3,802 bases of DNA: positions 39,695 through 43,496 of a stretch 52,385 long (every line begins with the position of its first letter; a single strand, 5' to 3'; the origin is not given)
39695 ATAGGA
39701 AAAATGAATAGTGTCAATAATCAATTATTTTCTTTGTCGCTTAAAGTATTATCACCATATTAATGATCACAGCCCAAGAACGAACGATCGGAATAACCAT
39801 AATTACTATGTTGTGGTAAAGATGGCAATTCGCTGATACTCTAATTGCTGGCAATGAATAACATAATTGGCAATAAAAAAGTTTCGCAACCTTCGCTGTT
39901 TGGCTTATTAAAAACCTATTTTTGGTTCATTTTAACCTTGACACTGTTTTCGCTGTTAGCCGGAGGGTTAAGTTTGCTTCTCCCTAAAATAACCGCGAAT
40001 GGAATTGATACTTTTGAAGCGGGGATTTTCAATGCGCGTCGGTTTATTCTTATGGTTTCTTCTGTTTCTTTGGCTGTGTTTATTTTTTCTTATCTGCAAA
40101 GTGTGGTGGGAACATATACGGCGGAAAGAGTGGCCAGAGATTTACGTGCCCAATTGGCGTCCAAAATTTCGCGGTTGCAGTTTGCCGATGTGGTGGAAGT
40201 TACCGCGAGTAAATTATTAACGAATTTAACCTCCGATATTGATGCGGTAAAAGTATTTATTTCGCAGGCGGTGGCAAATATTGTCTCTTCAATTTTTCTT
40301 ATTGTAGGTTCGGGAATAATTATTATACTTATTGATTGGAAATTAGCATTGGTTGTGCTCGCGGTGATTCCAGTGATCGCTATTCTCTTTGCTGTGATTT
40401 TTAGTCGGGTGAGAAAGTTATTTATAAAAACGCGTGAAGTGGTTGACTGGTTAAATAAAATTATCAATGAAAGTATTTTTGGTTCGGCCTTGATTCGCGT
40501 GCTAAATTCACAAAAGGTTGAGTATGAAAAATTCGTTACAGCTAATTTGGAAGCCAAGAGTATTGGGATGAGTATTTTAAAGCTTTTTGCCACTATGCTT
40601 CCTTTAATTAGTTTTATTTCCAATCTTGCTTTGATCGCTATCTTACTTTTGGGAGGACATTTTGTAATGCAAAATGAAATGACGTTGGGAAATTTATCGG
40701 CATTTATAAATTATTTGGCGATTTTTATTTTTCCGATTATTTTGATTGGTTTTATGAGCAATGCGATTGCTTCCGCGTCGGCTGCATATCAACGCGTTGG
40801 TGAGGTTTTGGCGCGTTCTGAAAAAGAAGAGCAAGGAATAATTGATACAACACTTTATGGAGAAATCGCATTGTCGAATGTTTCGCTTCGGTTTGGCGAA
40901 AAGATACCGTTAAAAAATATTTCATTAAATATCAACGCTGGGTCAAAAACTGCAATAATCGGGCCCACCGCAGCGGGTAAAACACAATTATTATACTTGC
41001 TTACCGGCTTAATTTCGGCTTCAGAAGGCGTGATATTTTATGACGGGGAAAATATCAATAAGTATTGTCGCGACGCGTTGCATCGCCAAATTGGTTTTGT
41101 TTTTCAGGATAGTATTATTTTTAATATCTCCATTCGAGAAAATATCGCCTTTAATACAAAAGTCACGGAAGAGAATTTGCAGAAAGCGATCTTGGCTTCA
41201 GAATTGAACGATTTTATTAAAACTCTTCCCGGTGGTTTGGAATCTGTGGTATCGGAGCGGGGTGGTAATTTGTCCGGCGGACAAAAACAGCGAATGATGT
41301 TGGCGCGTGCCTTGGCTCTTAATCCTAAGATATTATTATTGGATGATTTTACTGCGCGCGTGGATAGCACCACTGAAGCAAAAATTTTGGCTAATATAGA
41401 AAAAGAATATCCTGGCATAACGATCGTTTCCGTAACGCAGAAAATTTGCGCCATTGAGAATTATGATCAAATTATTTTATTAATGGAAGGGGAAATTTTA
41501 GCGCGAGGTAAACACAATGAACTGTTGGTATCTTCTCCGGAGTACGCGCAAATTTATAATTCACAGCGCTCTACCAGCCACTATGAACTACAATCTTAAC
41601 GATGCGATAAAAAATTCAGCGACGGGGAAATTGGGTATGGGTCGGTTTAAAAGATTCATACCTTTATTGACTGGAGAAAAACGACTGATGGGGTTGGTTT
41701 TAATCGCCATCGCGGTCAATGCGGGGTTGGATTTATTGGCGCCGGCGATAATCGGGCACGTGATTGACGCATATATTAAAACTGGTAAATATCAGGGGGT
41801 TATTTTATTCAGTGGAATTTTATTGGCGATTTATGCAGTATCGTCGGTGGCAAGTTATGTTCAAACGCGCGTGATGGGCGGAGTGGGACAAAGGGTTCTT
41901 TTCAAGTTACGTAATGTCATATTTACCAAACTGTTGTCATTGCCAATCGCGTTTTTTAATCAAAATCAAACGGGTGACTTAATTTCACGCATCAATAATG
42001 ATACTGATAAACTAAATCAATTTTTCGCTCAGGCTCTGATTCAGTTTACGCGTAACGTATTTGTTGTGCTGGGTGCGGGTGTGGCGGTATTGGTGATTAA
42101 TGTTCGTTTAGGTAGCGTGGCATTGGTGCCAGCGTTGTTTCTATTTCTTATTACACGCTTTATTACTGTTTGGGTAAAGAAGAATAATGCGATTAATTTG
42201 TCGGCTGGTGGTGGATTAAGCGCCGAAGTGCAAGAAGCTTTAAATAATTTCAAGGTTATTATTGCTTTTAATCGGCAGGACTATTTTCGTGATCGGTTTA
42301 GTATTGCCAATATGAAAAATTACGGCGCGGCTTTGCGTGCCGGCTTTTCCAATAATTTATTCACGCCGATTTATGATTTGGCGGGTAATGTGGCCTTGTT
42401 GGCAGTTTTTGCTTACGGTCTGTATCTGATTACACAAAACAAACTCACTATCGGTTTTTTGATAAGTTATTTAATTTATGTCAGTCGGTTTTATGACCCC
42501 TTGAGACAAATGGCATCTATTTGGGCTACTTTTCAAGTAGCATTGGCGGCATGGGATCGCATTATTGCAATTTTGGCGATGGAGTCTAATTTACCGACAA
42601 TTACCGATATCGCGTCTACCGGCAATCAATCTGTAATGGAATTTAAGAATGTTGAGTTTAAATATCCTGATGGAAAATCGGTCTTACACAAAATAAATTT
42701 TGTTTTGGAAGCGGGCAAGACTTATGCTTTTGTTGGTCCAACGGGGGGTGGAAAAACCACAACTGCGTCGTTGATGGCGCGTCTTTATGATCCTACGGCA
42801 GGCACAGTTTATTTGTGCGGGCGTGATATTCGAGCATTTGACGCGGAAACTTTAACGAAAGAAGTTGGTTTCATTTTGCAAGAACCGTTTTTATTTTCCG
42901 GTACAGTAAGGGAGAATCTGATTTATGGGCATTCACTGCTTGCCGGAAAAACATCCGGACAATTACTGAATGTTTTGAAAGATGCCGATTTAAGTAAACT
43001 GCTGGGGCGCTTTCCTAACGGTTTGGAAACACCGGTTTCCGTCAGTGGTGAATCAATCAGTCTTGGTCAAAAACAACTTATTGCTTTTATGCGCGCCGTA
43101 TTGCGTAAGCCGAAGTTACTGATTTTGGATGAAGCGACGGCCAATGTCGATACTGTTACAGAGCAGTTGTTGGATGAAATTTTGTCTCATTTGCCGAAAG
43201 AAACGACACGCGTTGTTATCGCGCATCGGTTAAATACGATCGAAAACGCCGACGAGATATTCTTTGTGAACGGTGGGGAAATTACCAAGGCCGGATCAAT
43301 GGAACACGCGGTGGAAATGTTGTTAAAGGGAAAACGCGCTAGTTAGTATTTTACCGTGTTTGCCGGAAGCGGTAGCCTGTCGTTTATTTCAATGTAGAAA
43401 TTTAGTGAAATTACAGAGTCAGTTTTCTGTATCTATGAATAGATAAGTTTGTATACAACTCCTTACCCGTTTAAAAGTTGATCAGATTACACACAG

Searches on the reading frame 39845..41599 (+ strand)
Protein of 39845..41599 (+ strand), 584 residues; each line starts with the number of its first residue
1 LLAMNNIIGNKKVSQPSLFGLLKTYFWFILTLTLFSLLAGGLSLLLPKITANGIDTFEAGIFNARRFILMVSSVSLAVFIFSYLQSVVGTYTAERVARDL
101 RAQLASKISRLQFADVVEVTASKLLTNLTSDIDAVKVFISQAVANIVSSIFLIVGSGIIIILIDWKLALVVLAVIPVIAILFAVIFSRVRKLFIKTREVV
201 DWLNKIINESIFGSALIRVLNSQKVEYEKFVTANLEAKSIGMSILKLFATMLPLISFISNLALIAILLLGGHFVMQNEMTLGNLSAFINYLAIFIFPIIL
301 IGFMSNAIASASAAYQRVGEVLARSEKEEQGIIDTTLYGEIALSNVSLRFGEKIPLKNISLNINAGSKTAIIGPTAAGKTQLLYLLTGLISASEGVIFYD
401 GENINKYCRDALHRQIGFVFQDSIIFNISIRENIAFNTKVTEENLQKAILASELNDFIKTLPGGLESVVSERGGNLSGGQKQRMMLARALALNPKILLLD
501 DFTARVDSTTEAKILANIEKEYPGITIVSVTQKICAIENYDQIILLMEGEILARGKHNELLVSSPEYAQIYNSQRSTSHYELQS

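Call 31: search_protein_families(library=pfam, proteins=[window:39845-41599:+], max_evalue=0.00001)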
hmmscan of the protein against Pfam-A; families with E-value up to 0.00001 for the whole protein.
window:39845-41599:+ (584 aa): 2 families
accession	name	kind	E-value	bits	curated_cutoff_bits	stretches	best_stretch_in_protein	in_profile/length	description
PF00664.28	ABC_membrane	-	2.4e-41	142.7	28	1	31-297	3-273/274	ABC transporter transmembrane region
PF00005.33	ABC_tran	-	6.9e-30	104.9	25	1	356-504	1-137/137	ABC transporter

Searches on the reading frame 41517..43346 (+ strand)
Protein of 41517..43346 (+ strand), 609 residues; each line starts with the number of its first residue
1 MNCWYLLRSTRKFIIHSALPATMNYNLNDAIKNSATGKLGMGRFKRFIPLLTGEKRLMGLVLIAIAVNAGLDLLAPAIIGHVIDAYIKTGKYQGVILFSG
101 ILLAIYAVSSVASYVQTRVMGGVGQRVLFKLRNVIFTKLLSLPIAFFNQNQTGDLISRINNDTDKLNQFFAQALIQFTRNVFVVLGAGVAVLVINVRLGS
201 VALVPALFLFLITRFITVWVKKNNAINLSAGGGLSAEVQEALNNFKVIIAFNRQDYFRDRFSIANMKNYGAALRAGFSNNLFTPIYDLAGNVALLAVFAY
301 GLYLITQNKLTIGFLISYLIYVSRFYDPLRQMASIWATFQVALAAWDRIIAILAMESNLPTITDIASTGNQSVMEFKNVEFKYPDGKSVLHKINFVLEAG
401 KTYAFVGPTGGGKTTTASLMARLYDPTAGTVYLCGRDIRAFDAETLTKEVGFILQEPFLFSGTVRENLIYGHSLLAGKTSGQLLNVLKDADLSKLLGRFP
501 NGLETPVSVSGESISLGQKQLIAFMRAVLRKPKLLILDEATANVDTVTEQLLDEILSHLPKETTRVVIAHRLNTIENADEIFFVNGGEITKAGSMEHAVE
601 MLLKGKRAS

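Call 31: search_protein_families(library=pfam, proteins=[window:41517-43346:+], max_evalue=0.00001)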
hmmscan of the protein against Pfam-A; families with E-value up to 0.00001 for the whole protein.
window:41517-43346:+ (609 aa): 2 families
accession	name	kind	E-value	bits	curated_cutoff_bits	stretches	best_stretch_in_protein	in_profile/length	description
PF00664.28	ABC_membrane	-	4.4e-51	174.6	28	1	59-326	2-271/274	ABC transporter transmembrane region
PF00005.33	ABC_tran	-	7.8e-28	98.2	25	1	390-542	1-137/137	ABC transporter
